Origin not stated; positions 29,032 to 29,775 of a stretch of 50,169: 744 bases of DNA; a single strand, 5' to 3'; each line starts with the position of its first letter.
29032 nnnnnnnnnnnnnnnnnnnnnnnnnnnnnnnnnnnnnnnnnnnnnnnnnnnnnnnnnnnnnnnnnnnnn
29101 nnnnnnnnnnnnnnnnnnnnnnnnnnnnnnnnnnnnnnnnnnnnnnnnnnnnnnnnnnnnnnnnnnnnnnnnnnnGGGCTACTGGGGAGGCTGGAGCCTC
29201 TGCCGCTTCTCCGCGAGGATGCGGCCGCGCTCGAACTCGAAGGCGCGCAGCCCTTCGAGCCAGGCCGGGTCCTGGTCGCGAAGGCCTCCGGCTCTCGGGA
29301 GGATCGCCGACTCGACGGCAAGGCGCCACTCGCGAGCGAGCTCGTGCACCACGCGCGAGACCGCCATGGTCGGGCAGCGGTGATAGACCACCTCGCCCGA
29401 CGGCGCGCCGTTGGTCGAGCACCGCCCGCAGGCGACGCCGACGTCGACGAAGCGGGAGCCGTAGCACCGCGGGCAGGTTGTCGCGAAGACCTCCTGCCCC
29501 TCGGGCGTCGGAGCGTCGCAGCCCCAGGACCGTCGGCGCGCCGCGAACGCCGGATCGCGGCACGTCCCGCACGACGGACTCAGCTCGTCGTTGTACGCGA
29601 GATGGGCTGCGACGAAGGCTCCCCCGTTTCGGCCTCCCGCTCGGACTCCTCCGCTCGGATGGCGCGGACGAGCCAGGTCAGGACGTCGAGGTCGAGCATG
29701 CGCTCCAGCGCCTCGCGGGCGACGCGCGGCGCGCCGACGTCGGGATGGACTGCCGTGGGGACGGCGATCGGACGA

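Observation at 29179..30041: Probable -1 programmed frameshift in the tail chaperone, with an unusual Cys-rich (zinc-ribbon-like) T extension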

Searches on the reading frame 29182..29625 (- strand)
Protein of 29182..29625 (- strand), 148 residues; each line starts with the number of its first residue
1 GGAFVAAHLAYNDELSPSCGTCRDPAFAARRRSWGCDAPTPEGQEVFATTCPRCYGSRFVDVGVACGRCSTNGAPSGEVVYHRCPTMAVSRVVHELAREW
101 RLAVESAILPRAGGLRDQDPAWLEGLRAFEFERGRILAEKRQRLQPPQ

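Call 28: find_homologous_proteins(query=A2, max_evalue=0.001)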
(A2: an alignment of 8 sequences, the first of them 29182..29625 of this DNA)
Query A2 (8 sequences) (148 aa, profile of the alignment): 12 proteins with E <= 0.001 among 2467 candidates.
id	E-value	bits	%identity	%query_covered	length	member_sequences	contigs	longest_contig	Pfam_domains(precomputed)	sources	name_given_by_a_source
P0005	3.4e-48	181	29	78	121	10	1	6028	-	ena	-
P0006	1.5e-45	172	32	76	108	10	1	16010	-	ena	-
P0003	3.2e-37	145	63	83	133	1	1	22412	-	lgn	-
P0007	1.1e-36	144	28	80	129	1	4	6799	-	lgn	-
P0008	7.8e-36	141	30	80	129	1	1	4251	-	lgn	-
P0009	1.2e-33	134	25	72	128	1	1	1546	-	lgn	-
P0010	7.0e-33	131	24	83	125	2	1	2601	-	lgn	-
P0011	1.3e-21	95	34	84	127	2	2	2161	-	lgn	-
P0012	5.5e-12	64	29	74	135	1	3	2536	-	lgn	-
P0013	1.0e-11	63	27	63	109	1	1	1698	-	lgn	-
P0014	9.3e-10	56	28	72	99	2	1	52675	-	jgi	-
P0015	4.7e-5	41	30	80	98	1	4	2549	-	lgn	-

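Call 30: find_encoding_contigs(protein=P0011, flank=1500, max_places=2)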
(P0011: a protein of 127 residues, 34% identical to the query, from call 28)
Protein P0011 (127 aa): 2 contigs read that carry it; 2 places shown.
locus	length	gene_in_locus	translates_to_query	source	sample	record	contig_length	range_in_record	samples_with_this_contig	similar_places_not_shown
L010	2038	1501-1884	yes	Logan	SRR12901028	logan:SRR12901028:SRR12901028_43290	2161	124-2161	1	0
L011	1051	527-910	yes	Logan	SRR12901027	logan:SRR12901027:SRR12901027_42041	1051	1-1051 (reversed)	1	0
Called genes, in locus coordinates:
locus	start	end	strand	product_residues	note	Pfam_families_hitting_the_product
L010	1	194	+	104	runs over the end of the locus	?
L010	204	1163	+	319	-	PF18906:Phage_tube_2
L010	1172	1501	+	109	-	-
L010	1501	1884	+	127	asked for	-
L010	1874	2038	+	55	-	?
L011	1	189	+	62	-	?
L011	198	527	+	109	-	-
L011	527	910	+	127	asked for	-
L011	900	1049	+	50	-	?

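Call 31: find_encoding_contigs(protein=P0012, flank=1500, max_places=2)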
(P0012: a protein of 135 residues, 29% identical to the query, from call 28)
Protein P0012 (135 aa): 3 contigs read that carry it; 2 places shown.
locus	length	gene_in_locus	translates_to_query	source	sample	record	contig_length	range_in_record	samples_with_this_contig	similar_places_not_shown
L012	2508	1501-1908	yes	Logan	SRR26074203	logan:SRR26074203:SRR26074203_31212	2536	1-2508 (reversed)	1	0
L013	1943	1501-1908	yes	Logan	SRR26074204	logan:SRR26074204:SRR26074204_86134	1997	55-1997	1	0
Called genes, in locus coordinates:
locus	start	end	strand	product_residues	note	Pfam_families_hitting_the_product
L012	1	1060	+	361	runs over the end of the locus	?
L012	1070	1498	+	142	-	-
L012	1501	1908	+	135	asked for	-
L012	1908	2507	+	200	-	?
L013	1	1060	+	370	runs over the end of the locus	?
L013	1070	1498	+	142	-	-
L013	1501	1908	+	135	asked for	-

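Call 32: find_encoding_contigs(protein=P0007, flank=1500, max_places=2)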
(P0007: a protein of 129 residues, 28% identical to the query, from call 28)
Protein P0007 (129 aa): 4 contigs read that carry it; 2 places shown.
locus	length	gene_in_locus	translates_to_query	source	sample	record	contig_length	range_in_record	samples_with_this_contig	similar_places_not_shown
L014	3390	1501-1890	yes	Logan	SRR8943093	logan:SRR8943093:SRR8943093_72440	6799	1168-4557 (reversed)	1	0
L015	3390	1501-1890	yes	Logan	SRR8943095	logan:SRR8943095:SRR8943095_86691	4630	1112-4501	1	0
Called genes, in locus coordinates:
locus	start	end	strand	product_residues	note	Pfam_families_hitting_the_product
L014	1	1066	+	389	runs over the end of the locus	-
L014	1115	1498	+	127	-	-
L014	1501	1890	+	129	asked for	-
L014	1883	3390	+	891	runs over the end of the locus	?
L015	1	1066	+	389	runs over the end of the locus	-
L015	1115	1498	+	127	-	-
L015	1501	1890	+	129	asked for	-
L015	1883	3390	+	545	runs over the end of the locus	?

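Call 33: find_encoding_contigs(protein=P0014, flank=3000, max_places=2)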
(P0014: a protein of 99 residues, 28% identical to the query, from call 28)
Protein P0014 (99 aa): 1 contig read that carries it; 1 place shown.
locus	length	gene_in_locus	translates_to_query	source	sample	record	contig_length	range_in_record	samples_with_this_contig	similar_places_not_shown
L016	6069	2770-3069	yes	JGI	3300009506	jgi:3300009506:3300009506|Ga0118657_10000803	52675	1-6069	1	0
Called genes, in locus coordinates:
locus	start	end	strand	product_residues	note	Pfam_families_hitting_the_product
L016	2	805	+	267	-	?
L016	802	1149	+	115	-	-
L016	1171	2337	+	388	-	PF18906:Phage_tube_2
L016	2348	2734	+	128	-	-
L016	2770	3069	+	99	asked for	-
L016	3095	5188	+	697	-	-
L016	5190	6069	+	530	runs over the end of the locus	-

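Call 36: search_protein_representatives(alignment_id=A2)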
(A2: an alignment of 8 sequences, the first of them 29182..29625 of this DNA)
Query: 8 sequences, 137 profile positions. Proteins with E-value up to 0.001 (for the whole library): 1232; up to 1e-10: 368; up to 1e-30: 2. The best 150 are listed.
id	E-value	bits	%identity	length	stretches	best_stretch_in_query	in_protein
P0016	1.8e-38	147.6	-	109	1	30-134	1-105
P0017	3.5e-34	133.7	-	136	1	8-134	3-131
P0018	1.4e-27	112.4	-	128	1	12-134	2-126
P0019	1.7e-26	108.9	-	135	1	13-136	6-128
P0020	1.8e-25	105.5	-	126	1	21-135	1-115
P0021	2.3e-25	105.2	-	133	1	12-133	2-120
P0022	7.8e-25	103.5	-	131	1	7-133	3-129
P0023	2.4e-24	101.9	-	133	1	7-134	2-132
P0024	9.0e-24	100.0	-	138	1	7-133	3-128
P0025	9.8e-24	99.9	-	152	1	6-125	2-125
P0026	2.5e-23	98.6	-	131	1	6-131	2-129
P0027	3.0e-23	98.4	-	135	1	14-134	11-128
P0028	5.3e-23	97.5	-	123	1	18-136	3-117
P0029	7.2e-23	97.1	-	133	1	8-129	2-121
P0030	1.3e-22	96.3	-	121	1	7-126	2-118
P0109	7.7e-18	80.8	-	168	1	15-127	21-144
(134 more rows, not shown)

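Call 39: search_protein_families(library=phrogs, alignment_id=A3, max_evalue=0.01)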
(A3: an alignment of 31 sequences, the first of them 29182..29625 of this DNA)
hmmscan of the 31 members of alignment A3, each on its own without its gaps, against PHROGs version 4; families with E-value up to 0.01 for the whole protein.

A. member 1, window:29182-29625:- (148 aa): 0 families

B. families by the number of members that match (of 31 scanned): 4 families
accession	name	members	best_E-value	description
phrog_3931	-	1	2.4e-05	-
phrog_127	-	1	7.2e-05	anti-termination protein Q-like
phrog_4517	-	1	0.0013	-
phrog_6060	-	1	0.0014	anti-termination protein Q-like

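Call 40: search_protein_families(library=pfam, alignment_id=A3, max_evalue=0.01)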
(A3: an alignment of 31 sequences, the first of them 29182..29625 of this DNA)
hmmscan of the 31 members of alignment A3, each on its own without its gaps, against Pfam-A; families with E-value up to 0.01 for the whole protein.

A. member 1, window:29182-29625:- (148 aa): 0 families

B. families by the number of members that match (of 31 scanned): 1 family
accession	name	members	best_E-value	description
PF00684.25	DnaJ_CXXCXGXG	1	0.0008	DnaJ central domain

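Call 41: find_homologous_proteins(query=A3, max_evalue=0.00001)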
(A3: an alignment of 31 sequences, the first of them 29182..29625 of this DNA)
Query A3 (31 sequences) (148 aa, profile of the alignment): 10 proteins with E <= 0.00001 among 3312 candidates.
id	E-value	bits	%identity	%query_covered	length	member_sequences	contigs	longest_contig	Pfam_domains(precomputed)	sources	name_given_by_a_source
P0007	2.4e-37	146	28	80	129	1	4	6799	-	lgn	-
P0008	3.1e-36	142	30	80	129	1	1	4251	-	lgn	-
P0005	1.1e-34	137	29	78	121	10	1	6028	-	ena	-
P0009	1.1e-34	137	25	72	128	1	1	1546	-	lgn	-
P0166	3.4e-34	135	25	72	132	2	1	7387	-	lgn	-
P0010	4.1e-34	135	24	83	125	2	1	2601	-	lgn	-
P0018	1.2e-33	134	27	85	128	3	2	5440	-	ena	-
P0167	5.2e-33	132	25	92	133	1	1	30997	-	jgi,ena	-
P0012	1.6e-29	120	29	74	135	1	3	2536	-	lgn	-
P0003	1.4e-22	98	63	83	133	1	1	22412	-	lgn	-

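Call 54: predict_structure(alignment_id=A4)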
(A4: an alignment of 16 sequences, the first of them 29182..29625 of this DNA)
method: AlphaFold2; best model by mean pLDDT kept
length: 148 residues; sequences in the alignment: 16
mean_pLDDT: 72.6   pTM: 0.55
mean pLDDT of the five models: 72.6, 65.8, 64.2, 63.1, 59.5
residues with pLDDT >= 90: 30; 70-90: 46; 50-70: 59; < 50: 13
segments of 3 or more residues with pLDDT < 50: 15-23, 40-43
pLDDT, mean of each block of 10 residues (from residue 1): 80 55 56 56 55 68 68 61 59 86 89 92 94 91 80
secondary structure, 60 per line:
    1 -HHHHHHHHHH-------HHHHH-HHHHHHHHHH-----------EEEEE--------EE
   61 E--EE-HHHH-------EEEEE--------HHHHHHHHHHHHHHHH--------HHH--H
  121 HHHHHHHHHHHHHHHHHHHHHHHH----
elements in order: H2-11 H19-23 H25-34 E46-50 E59-61 H67-70 E78-82 H91-106 H120-144

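Call 56: search_solved_structures(query=A3, max_evalue=1, show_alignments=2)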
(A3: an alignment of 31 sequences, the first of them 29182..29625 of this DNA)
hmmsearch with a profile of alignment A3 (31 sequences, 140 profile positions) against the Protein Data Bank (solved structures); distinct sequences matched with E-value up to 1: 8.
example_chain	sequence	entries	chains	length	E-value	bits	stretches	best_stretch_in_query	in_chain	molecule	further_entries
1exk_A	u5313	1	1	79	0.0052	19.6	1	44-67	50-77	DNAJ PROTEIN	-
19hc_A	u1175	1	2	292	0.031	17.1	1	7-52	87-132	PROTEIN (NINE-HAEM CYTOCHROME C)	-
4p71_C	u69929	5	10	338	0.052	16.4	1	40-73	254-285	Phenylalanine--tRNA ligase alpha subunit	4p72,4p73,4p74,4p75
3lcz_A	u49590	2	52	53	0.064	16.1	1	44-65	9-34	Inhibitor of TRAP, regulated by T-BOX (Trp) sequence RtpA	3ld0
3qz3_A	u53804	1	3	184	0.18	14.6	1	59-128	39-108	Ferritin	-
2rhq_A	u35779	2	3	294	0.19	14.6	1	39-68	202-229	Phenylalanyl-tRNA synthetase alpha chain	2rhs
8xku_R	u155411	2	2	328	0.22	14.4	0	42-97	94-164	Embryo defective 2737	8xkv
4v8p_AC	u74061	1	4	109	0.28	14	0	54-77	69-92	60S RIBOSOMAL PROTEIN L36A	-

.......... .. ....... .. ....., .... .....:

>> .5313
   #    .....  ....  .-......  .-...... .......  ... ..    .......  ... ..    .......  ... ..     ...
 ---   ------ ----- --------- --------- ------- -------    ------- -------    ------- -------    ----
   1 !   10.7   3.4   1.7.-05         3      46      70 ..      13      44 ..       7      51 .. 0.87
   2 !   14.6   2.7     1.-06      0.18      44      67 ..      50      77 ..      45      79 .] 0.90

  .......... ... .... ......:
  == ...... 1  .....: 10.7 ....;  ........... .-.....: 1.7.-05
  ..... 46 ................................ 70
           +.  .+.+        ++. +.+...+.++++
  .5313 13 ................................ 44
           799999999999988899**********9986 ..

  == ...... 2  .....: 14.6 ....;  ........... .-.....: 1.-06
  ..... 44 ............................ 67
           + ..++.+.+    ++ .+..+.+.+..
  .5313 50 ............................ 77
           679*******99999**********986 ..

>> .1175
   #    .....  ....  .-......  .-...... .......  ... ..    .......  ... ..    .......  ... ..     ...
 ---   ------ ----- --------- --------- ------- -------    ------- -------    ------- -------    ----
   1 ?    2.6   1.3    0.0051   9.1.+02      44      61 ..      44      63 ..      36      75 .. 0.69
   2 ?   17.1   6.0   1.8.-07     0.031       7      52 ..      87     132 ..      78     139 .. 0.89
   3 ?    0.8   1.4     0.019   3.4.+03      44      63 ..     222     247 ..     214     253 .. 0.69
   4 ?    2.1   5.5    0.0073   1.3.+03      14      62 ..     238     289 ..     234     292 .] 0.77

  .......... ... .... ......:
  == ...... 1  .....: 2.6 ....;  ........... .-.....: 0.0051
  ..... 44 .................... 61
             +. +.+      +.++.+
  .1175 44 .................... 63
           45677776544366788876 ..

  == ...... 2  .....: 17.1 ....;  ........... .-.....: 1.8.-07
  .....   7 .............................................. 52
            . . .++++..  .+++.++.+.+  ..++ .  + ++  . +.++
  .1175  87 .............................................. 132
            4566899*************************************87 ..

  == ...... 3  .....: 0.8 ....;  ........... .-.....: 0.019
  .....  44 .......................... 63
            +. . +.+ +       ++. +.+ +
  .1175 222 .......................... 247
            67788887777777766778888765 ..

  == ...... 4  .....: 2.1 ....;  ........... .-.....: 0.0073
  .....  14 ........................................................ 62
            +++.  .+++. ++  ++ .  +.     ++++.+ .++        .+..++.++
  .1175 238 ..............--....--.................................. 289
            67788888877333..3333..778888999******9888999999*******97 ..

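Call 57: fold_search(model_id=the predicted structure, library=pdb)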
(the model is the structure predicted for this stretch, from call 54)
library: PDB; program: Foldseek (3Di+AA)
matches with E <= 10: 22; with E <= 0.001: 0
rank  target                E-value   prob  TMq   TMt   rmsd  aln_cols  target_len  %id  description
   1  3ztl_F                4.5e+00  0.08  0.15  0.10   9.0        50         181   12  Crystal structure of decameric form of Peroxiredoxin I from Schistosoma mansoni (released 2012-03-21)
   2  8fvy_F                4.5e+00  0.02  0.14  0.12  10.5        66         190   17  40S subunit of the Giardia lamblia 80S ribosome (released 2024-01-24)
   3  3btu_E                4.5e+00  0.02  0.15  0.07  12.4        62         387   16  Crystal structure of the super-repressor mutant of Gal80p from Saccharomyces cerevisiae; Gal80(S2) [E351K] (released 2008-03-04)
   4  3ctw_D                5.0e+00  0.09  0.22  0.27  15.2        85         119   14  Crystal Structure of RcdA from Caulobacter crescentus CB15 (released 2009-07-14)
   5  8g4i_F                5.0e+00  0.04  0.13  0.12   9.7        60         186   17  40S ribosomal subunit of the 80S Giardia intestinalis assemblage A ribosome with Emetine bound in V1 conformation (released 2024-10-30)
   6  9c3b_A                5.0e+00  0.04  0.15  0.07  13.6        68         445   19  Structure of the Shigella flexneri bacteriophage Sf14 - tail helical (released 2025-02-05)
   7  9nvm_E                6.0e+00  0.04  0.18  0.08  10.1        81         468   18  ATPase Hybrid F1 with the ancestral core domains Catalytic Dwell (released 2025-11-05)
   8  8ka6_A                6.0e+00  0.03  0.20  0.20  13.6       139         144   16  De novo design protein -NA7 (released 2024-08-07)
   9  8ka6_B                6.3e+00  0.04  0.20  0.20  10.1       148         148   18  De novo design protein -NA7 (released 2024-08-07)
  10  4nsm                  6.7e+00  0.08  0.18  0.35   9.0        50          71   18  crystal structure of the streptococcal collagen-like protein 2 globular domain from invasive M3-type group A Streptococc (released 2013-12-25)
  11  8g2j_I                6.7e+00  0.06  0.19  0.06   7.0        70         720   21  Hybrid aspen cellulose synthase-8 bound to UDP-glucose (released 2023-03-01)
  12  2zmv_B                7.1e+00  0.02  0.14  0.11   9.6        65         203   17  Crystal structure of Synbindin (released 2008-07-01)
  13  5tw9_B                7.5e+00  0.09  0.23  0.46   7.1        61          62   11  1.50 Angstrom Crystal Structure of C-terminal Fragment (residues 322-384) of Iron Uptake System Component EfeO from Ye (released 2016-11-30)
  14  6njo_A                8.0e+00  0.04  0.21  0.10   6.0        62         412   18  Structure of the assembled ATPase EscN from the enteropathogenic E. coli (EPEC) type III secretion system (released 2019-02-20)
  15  4gqh_c                8.4e+00  0.07  0.16  0.17   7.1        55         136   11  The Conformations and Interactions of the Four-Layer Aggregate Revealed by X-ray Crystallography Diffraction Implied t (released 2013-08-28)
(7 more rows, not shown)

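Call 65: find_encoding_contigs(protein=P0013, flank=1200, max_places=1)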
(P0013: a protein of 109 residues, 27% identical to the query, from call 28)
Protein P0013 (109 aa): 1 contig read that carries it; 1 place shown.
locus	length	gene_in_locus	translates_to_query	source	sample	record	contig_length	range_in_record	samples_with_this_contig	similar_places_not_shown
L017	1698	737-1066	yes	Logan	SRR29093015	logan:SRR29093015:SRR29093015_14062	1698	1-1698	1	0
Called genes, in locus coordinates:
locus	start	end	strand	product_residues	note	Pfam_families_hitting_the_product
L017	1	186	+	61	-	?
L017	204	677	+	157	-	-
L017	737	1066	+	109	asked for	-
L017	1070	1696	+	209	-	?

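Call 66: find_encoding_contigs(protein=P0015, flank=1200, max_places=1)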
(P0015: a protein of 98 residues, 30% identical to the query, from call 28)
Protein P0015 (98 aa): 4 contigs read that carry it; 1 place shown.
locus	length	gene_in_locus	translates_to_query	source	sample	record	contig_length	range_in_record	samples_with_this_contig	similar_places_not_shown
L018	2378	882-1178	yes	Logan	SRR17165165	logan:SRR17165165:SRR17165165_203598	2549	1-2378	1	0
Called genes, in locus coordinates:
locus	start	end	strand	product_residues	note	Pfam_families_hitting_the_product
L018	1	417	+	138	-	?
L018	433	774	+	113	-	-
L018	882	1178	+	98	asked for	-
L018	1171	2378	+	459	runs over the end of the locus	?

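Call 67: find_encoding_contigs(protein=P0018, flank=1200, max_places=1)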
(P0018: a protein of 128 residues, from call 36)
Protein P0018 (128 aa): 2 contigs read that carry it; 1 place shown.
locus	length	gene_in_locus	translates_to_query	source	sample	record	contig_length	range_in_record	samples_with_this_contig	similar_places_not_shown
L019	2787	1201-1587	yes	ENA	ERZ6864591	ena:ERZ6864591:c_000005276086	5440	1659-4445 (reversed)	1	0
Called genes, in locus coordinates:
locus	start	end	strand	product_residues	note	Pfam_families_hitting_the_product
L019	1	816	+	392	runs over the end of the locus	-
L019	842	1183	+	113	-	-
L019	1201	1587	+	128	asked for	-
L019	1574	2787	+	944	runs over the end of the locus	PF20155:TMP_3 (faint), PF10145:PhageMin_Tail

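Call 68: find_encoding_contigs(protein=P0167, flank=1200, max_places=1)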
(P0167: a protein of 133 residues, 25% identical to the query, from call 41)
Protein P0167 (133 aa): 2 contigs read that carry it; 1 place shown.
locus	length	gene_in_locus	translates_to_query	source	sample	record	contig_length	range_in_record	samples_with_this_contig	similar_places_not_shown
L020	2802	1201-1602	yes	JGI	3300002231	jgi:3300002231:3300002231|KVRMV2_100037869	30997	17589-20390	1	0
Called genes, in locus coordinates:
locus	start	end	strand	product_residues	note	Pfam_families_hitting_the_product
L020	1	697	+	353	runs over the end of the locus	-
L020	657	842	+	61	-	-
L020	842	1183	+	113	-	-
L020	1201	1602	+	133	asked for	-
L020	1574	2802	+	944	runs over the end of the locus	PF20155:TMP_3 (faint), PF10145:PhageMin_Tail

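Call 76: search_dna_similar(query=P0018, collection=phages, mode=protein, max_evalue=0.01, max_rows=10)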
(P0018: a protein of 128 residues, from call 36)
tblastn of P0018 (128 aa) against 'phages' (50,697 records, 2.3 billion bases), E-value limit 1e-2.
No match.

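Call 77: search_dna_similar(query=P0024, collection=phages, mode=protein, max_evalue=0.01, max_rows=10)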
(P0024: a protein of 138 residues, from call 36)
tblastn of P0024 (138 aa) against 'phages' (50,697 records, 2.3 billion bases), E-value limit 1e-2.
No match.

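Call 78: search_dna_similar(query=P0109, collection=phages, mode=protein, max_evalue=0.01, max_rows=10)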
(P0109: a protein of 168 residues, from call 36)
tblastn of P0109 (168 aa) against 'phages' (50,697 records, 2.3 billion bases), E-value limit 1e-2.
No match.

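Call 80: find_related_loci(query=A2, collection=genome_contigs, flank=1500)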
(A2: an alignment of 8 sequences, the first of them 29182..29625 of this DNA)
Query A2 (148 aa) in genome_contigs; peptide patterns used: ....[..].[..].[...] (x = any residue, [..] = any of these).
2 stretches matched a pattern, but none encodes a relative of the query by tblastn (E <= 1e-3).

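Call 81: find_related_loci(query=A2, collection=viral_contigs, flank=1200)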
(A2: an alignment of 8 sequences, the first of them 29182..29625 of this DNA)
Query A2 (148 aa) in viral_contigs; peptide patterns used: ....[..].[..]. (x = any residue, [..] = any of these).
12 stretches matched a pattern; 8 encode a relative of the query (tblastn E <= 1e-3); 8 distinct loci.
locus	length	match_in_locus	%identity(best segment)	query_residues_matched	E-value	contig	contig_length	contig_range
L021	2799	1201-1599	31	1-143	1e-12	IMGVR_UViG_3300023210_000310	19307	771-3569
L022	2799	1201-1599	31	1-143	1e-12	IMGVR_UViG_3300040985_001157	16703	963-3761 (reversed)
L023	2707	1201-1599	30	1-143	1e-12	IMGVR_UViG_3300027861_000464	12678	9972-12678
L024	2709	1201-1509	29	15-129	3e-6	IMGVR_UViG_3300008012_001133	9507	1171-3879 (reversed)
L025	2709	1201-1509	29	15-129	3e-6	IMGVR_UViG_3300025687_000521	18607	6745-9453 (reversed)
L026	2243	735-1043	29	15-129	3e-6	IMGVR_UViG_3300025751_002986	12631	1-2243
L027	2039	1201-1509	29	15-129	3e-6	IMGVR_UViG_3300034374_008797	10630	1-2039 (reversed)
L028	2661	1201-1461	29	31-143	7e-6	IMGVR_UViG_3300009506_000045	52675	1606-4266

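Call 84: search_protein_families(library=ncbifam, alignment_id=A3, max_evalue=0.01)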
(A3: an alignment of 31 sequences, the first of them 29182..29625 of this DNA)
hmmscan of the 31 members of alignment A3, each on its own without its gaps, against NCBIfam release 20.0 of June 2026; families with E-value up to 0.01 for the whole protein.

A. member 1, window:29182-29625:- (148 aa): 0 families

B. families by the number of members that match (of 31 scanned): 2 families
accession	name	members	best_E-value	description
TIGR02349.1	DnaJ_bact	1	0.0034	molecular chaperone DnaJ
NF058604.1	RtpA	1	0.0086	anti-TRAP protein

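Call 88: search_dna_similar(query=P0014, collection=phages, mode=protein, max_evalue=0.1, max_rows=10)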
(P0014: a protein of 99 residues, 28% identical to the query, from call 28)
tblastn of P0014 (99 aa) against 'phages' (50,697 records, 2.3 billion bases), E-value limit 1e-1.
Records with a match: 4; places in all: 4; records where one place covers at least 80% of the query: 4.
Best place of each record, by identity: <60% 4.
By first word of the organism name: Rhizobium 4.
By host as written in the record: Rhizobium leguminosarum biovar viciae 3841 2; - 1; Rhizobium phaseoli N771 1.
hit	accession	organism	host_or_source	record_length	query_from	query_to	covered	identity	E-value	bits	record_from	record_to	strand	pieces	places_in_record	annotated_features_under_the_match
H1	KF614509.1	Rhizobium phage vB_RleS_L338C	Rhizobium leguminosarum biovar viciae ...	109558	1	98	99%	29.6%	3e-2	38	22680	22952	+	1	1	hypothetical protein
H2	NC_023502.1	Rhizobium phage vB_RleS_L338C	Rhizobium leguminosarum biovar viciae ...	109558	1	98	99%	29.6%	3e-2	38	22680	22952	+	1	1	hypothetical protein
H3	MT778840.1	Rhizobium phage P11VFA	-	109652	1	98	99%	29.6%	3e-2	38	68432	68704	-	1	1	hypothetical protein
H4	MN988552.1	Rhizobium phage RHph_I4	Rhizobium phaseoli N771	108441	1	99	100%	29.3%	2e-2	38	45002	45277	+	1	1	hypothetical protein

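Call 90: get_annotated_region(hit=H1, flank=2500)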
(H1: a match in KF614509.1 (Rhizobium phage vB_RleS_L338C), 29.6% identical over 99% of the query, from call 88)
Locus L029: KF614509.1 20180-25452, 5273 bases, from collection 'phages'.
description: Rhizobium phage vB_RleS_L338C, complete genome.
organism: Rhizobium phage vB_RleS_L338C (NCBI taxid 1414737)
taxonomy: Viruses; Duplodnaviria; Heunggongvirae; Uroviricota; Caudoviricetes
host: Rhizobium leguminosarum biovar viciae 3841; source: -; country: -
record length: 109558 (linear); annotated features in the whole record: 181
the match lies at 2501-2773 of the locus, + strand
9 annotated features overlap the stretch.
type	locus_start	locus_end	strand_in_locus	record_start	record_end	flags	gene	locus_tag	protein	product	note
CDS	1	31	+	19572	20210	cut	-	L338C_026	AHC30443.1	hypothetical protein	-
CDS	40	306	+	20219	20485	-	-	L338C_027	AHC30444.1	hypothetical protein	-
CDS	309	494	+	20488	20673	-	-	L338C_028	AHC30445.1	hypothetical protein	-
CDS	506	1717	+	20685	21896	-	-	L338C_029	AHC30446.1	hypothetical protein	-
CDS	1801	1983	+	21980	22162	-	-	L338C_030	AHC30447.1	hypothetical protein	-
CDS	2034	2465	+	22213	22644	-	-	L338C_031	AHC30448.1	hypothetical protein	-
CDS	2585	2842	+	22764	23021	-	-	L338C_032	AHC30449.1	hypothetical protein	-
CDS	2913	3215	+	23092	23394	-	-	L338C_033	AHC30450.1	hypothetical protein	-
CDS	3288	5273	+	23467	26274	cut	-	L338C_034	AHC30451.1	tail tape measure protein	-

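Call 92: search_dna_similar(query=P0011, collection=phages, mode=protein, max_evalue=0.1, max_rows=10)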
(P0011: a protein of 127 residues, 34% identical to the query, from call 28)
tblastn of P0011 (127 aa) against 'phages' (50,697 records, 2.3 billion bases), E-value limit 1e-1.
No match.

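Call 93: search_dna_similar(query=P0021, collection=phages, mode=protein, max_evalue=0.1, max_rows=10)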
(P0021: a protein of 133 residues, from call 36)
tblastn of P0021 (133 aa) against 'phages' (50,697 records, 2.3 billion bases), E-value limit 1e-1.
No match.
